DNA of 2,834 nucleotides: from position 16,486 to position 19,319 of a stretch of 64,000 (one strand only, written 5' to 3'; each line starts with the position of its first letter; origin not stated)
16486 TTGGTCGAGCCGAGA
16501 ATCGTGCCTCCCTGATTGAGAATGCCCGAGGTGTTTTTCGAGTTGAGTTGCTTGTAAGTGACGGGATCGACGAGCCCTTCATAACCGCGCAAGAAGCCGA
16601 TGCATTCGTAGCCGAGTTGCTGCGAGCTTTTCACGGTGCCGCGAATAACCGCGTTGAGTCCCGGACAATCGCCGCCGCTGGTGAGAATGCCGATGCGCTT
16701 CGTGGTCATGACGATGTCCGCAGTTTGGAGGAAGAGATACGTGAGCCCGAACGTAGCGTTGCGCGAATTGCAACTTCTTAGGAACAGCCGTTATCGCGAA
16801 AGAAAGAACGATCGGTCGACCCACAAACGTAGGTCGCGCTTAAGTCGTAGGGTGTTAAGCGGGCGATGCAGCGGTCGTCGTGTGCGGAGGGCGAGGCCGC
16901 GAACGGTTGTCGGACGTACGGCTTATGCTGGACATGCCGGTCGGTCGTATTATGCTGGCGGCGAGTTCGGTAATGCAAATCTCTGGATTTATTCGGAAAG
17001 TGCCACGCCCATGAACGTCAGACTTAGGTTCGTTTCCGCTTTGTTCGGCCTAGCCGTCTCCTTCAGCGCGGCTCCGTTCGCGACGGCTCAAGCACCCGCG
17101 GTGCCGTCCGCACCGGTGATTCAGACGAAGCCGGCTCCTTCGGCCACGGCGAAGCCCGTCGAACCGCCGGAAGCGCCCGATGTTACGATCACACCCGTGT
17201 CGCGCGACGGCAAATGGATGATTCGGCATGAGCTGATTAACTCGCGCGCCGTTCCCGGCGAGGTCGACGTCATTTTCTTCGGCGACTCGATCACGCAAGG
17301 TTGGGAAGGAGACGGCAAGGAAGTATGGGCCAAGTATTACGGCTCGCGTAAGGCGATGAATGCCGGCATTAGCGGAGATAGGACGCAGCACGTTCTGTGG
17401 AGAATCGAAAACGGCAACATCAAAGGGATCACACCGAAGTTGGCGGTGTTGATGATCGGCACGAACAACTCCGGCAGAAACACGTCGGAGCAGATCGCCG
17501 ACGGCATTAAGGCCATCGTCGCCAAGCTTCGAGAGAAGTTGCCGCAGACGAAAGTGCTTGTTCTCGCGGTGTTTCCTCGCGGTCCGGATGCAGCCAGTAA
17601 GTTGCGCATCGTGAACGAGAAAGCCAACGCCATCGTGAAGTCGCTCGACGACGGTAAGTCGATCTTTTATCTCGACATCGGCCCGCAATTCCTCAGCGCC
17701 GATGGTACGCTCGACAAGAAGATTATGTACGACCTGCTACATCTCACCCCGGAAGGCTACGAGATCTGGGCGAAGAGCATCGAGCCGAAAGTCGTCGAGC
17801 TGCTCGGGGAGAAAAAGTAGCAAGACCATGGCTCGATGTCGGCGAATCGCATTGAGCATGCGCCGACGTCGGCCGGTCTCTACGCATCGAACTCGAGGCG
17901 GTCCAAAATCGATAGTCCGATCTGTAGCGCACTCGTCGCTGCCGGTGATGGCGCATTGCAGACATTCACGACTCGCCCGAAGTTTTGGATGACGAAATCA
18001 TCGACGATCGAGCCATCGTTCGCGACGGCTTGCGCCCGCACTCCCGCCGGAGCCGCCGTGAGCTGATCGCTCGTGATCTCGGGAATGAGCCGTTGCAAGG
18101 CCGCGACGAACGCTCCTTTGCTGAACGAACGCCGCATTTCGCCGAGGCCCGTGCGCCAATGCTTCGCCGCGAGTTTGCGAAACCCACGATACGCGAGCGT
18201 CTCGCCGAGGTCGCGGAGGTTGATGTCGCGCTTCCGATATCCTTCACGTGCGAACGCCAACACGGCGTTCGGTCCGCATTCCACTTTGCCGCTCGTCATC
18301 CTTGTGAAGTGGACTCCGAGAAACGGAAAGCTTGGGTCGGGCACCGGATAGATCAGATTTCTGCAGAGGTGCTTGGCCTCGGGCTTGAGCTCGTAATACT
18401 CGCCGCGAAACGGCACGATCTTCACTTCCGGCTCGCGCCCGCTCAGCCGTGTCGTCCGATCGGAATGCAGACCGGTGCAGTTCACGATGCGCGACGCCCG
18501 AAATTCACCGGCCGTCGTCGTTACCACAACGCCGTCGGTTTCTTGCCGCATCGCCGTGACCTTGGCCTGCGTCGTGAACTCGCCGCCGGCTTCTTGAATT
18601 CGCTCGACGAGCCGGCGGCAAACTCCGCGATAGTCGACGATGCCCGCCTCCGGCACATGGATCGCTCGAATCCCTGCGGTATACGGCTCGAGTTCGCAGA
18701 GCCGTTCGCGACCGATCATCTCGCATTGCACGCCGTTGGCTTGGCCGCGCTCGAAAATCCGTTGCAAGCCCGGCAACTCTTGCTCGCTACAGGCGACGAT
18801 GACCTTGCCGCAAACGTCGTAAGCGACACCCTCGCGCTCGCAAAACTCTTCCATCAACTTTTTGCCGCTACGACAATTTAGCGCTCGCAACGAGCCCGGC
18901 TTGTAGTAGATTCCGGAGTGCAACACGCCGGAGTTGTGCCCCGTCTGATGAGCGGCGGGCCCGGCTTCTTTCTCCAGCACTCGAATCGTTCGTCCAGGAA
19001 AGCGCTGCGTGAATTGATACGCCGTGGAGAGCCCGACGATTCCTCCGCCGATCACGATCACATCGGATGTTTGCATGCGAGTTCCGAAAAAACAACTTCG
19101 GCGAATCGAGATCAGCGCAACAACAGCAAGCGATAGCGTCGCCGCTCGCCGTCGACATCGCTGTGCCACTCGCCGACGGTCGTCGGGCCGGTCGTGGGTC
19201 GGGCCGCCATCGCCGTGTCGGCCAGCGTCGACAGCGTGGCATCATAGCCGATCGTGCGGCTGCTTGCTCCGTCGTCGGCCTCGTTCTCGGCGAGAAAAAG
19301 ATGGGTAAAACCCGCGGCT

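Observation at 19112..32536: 13-kb translationally coupled envelope-glycan operon mixing LPS-core-type, capsule-type and phospholipid-type enzymes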

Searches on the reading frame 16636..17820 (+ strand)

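Call 7: search_protein_families(library=pfam, proteins=[window:16636-17820:+], max_evalue=0.01)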
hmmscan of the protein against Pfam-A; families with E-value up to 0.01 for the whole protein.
window:16636-17820:+ (394 aa): 2 families
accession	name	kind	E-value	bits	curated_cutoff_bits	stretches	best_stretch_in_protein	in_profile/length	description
PF13472.12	Lipase_GDSL_2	-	6e-29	102.2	32.9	1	214-377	1-178/178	GDSL-like Lipase/Acylhydrolase family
PF00657.28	Lipase_GDSL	-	1.3e-13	52.1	23.6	1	212-382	1-208/208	GDSL-like Lipase/Acylhydrolase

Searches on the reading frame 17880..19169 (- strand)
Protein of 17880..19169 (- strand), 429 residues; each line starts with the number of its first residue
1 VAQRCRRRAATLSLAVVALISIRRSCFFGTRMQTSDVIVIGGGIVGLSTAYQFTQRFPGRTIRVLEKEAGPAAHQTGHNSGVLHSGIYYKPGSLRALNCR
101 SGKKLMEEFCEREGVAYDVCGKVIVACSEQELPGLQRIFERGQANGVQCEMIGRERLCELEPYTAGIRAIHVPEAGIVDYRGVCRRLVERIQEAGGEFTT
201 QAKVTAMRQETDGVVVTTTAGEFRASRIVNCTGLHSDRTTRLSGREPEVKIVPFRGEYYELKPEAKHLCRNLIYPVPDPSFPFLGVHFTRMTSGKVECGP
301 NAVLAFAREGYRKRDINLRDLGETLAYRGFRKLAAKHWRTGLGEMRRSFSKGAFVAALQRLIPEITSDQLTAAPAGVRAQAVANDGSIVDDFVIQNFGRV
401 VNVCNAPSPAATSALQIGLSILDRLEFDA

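Call 7: search_protein_families(library=pfam, proteins=[window:17880-19169:-], max_evalue=0.01)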
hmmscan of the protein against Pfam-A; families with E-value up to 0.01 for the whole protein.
window:17880-19169:- (429 aa): 10 families
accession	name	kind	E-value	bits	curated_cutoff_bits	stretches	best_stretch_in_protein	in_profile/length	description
PF01266.30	DAO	-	5.8e-62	210.7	27.9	1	36-418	1-347/353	FAD dependent oxidoreductase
PF00890.30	FAD_binding_2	-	2.7e-05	24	20.4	1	36-226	1-194/414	FAD binding domain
PF13450.12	NAD_binding_8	-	3e-05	24.6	21.9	1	39-73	1-33/68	NAD(P)-binding Rossmann-like domain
PF07992.20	Pyr_redox_2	-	5.3e-05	23.2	26.1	0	36-85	2-49/291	Pyridine nucleotide-disulphide oxidoreductase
PF03486.20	HI0933_like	-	6.6e-05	22.9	50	0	183-236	111-166/244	HI0933-like protein Rossmann domain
PF01946.23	Thi4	-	0.00046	19.9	26.2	1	33-70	16-52/235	Thi4 family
PF00070.33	Pyr_redox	-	0.0012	19.8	22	0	184-218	43-79/82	Pyridine nucleotide-disulphide oxidoreductase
PF13738.12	Pyr_redox_3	-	0.0013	18.5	30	0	199-246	99-147/305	Pyridine nucleotide-disulphide oxidoreductase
PF06039.21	Mqo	-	0.0015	17.5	27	0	34-86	2-56/489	Malate:quinone oxidoreductase (Mqo)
PF05834.18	Lycopene_cycl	-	0.0019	17.8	23.4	0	36-70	1-35/380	Lycopene cyclase protein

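Call 35: search_protein_families(library=ncbifam, proteins=[window:17880-19169:-], max_evalue=0.001)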
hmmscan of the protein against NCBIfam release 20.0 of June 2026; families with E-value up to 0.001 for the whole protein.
window:17880-19169:- (429 aa): 30 families (the best 25 are shown)
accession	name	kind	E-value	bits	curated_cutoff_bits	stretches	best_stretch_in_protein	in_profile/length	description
NF008726.1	PRK11728.1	equivalog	9.2e-168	558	299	1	36-422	2-388/389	L-2-hydroxyglutarate oxidase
NF033460.1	glycerol3P_ox_II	equivalog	6.3e-35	121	460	1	35-309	2-278/361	type 2 glycerol-3-phosphate oxidase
TIGR02352.1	thiamin_ThiO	equivalog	2.1e-22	79.7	250.8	1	37-260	1-229/351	glycine oxidase ThiO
TIGR03364.1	HpnW_proposed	hypoth_equivalog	5.5e-17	61.9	285.1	1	36-237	2-198/365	TIGR03364 family FAD-dependent oxidoreductase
NF002480.1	PRK01747.1-1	equivalog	1.1e-16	60.4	540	1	32-257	246-469/645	bifunctional tRNA (5-methylaminomethyl-2-thiouridine)(34)-methyltransferase MnmC2/FAD-dependent 5-carboxymethylaminomethyl-2-thiouridine(34)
TIGR03197.1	MnmC_Cterm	equivalog_domain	2.5e-16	59.8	174.2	1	36-262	1-225/400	FAD-dependent 5-carboxymethylaminomethyl-2-thiouridine(34) oxidoreductase MnmC1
NF001933.0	PRK00711.1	subfamily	9.4e-15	54.5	383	2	103-256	116-275/429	D-amino acid dehydrogenase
NF008425.0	PRK11259.1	equivalog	2e-14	53.4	257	1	33-236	3-205/377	N-methyl-L-tryptophan oxidase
NF050086.1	pipecolate_AmaA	exception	6.3e-13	48.1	600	1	33-237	24-238/425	L-pipecolate oxidase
NF008313.0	PRK11101.1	equivalog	7.8e-13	47.8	425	1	32-243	6-220/548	anaerobic glycerol-3-phosphate dehydrogenase subunit A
TIGR03377.1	glycerol3P_GlpA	equivalog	1e-11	44.1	552.8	1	36-257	1-223/530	anaerobic glycerol-3-phosphate dehydrogenase subunit GlpA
TIGR01373.1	soxB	subfamily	4.3e-10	39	529.45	1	34-244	30-248/407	sarcosine oxidase subunit beta family protein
TIGR01377.1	soxA_mon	subfamily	7.6e-08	31.5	479.65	1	36-236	2-200/381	amino oxidase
TIGR02032.1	GG-red-SF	subfamily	1.5e-07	31.4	158.8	0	175-245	85-158/297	geranylgeranyl reductase family protein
NF006021.0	PRK08163.1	equivalog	5.9e-07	28.8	459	0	185-249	114-180/398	3-hydroxybenzoate 6-monooxygenase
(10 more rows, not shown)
